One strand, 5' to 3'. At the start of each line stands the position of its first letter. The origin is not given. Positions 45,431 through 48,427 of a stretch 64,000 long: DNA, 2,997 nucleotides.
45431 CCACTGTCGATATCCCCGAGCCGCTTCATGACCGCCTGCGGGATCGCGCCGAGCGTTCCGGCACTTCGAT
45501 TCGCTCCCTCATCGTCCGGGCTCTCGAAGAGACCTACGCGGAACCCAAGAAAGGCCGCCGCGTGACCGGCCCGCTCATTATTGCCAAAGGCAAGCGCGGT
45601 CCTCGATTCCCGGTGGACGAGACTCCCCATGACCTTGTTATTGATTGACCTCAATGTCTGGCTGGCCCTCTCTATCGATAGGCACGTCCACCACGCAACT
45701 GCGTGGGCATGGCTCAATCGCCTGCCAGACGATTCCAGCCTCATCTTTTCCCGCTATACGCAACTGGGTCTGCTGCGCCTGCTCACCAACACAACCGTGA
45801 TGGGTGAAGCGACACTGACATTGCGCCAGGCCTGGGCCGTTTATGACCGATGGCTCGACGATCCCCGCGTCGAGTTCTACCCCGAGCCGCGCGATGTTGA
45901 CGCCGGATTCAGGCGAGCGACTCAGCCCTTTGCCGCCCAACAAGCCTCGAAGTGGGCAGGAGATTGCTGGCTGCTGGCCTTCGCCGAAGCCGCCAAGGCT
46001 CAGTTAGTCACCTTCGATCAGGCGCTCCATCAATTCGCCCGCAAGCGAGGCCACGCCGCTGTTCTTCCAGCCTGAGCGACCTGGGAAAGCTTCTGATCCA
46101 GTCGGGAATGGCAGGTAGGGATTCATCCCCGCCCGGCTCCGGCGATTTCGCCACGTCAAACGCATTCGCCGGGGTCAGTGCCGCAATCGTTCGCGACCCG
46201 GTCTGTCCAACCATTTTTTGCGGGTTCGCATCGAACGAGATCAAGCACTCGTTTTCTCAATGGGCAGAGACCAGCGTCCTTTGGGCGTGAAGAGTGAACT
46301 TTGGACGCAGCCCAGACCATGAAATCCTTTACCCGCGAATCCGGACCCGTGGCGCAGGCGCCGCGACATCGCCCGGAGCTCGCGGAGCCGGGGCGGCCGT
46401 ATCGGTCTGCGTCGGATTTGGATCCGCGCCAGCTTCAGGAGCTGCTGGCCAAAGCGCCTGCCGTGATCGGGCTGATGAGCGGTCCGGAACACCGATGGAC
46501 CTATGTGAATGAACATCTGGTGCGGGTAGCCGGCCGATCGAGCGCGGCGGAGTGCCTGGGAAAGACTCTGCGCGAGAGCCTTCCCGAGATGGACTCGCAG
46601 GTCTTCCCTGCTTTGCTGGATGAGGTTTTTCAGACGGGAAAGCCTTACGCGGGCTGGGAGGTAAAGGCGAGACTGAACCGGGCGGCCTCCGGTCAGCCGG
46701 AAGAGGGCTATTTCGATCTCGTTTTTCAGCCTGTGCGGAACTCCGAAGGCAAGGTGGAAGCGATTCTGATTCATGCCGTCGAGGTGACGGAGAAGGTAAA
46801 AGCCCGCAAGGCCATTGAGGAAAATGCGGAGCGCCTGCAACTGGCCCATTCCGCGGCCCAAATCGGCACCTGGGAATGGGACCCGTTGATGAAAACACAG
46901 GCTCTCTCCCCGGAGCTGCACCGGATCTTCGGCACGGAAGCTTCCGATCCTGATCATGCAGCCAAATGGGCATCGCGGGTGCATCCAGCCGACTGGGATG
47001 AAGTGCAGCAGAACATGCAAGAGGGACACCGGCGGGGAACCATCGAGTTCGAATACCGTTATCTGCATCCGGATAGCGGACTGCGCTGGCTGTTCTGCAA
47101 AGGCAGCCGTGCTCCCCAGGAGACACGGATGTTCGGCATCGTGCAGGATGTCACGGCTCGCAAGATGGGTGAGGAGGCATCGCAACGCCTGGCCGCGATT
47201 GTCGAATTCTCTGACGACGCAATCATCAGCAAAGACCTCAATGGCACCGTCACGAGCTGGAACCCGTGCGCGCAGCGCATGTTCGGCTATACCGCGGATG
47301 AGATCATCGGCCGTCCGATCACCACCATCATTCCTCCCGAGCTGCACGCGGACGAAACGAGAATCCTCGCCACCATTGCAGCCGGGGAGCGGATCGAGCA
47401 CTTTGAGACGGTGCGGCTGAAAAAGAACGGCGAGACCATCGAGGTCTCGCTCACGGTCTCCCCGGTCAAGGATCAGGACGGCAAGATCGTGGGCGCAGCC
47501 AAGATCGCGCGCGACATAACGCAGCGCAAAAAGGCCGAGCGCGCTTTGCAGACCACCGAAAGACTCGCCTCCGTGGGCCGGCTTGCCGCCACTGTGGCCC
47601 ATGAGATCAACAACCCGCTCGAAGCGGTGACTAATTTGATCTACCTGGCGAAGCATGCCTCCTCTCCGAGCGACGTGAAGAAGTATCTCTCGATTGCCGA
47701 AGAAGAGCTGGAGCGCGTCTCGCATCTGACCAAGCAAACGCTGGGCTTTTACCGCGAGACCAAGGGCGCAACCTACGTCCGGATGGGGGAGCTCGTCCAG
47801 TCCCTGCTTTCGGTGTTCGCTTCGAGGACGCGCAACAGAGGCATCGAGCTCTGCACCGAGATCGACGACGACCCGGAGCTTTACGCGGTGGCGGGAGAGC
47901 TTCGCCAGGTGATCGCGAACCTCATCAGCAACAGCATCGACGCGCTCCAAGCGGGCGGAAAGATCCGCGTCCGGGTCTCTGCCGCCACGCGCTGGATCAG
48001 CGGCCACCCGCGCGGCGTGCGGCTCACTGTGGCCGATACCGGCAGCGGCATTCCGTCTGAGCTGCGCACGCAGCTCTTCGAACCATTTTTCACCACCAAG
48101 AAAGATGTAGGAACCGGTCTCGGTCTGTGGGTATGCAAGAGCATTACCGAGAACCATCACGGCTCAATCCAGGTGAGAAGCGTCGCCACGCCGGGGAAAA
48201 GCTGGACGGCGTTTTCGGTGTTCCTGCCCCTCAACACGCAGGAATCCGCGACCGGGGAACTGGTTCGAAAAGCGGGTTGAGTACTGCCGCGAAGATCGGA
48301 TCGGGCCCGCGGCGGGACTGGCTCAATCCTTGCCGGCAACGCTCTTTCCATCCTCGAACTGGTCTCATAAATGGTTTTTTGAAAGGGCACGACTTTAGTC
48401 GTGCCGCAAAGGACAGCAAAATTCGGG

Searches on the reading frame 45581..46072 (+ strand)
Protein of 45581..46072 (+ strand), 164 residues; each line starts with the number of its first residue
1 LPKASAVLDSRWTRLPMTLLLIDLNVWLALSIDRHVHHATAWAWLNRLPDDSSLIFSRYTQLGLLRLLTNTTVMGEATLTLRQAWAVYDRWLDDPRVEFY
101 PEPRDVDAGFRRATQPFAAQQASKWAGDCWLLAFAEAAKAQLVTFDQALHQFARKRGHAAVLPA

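Call 3: search_protein_families(library=pfam, proteins=[window:45581-46072:+], max_evalue=1)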
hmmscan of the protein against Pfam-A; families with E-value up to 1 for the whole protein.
window:45581-46072:+ (164 aa): 1 family
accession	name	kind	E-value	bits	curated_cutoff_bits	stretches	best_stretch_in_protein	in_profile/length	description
PF01850.27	PIN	-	3.3e-09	37.8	23.6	1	21-154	2-119/120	PIN domain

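Call 4: search_protein_families(library=padloc, proteins=[window:45581-46072:+], max_evalue=1)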
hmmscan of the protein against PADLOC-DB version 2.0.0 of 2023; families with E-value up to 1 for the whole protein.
window:45581-46072:+ (164 aa): 0 families

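Call 5: search_protein_families(library=ncbifam, proteins=[window:45581-46072:+], max_evalue=1)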
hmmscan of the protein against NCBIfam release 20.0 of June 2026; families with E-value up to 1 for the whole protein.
window:45581-46072:+ (164 aa): 1 family
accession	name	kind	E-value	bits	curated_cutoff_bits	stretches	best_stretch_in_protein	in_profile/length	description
TIGR00028.1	Mtu_PIN_fam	subfamily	2.8e-29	102.2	73.6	1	20-156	3-136/143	TA system VapC family ribonuclease toxin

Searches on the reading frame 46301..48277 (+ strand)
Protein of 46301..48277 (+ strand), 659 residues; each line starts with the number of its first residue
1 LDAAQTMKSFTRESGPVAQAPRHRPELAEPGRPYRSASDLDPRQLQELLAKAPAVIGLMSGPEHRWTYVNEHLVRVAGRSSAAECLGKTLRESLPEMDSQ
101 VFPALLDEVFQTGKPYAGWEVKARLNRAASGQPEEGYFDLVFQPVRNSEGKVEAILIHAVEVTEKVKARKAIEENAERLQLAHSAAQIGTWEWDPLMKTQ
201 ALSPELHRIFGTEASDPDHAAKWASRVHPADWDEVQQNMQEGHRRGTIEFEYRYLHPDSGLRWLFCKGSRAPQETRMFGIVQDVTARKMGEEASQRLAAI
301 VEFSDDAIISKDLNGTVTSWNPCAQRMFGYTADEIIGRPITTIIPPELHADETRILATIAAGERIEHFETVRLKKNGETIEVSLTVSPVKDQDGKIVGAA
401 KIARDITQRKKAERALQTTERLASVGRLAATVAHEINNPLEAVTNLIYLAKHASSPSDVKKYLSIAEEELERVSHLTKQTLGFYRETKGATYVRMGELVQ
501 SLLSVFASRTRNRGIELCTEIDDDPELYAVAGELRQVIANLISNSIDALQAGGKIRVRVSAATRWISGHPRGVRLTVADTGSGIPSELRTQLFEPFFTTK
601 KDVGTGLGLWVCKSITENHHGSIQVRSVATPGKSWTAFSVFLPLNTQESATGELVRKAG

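Call 3: search_protein_families(library=pfam, proteins=[window:46301-48277:+], max_evalue=1)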
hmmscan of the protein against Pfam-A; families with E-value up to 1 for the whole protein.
window:46301-48277:+ (659 aa): 13 families
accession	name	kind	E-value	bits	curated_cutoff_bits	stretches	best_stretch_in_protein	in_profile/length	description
PF08448.16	PAS_4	-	3.1e-35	121.2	23.1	2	304-410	4-109/110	PAS fold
PF13426.13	PAS_9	-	8.8e-27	93.8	27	2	306-408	2-103/103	PAS domain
PF00989.32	PAS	-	1.5e-25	89.9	22.6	2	296-406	2-113/113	PAS fold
PF02518.31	HATPase_c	-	2.3e-24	86.4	26.4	1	533-645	5-110/111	Histidine kinase-, DNA gyrase B-, and HSP90-like ATPase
PF08447.18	PAS_3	-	8.7e-22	77.6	25.6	2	203-269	5-73/89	PAS fold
PF00512.31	HisKA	-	2.9e-09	37.3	26.9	1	426-486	3-63/66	His Kinase A (phospho-acceptor) domain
PF13188.13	PAS_8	-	8.7e-09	35.4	21.8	1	295-350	1-57/65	PAS domain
PF13596.12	PAS_10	-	1.9e-07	32.1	22.1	1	312-407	16-106/106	PAS domain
PF08670.17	MEKHLA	-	2.1e-05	24.9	23.7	1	304-403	36-138/143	MEKHLA domain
PF13581.12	HATPase_c_2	-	0.0024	18.3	27.4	1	538-619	36-112/127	Histidine kinase-like ATPase domain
PF15887.11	Peptidase_Mx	-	0.032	14.1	27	1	155-234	62-141/236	Putative zinc-binding metallo-peptidase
PF12860.13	PAS_7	-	0.13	12.8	27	1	307-413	7-114/115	PAS fold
PF13589.12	HATPase_c_3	-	0.13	12.7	25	1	534-587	3-48/137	Histidine kinase-, DNA gyrase B-, and HSP90-like ATPase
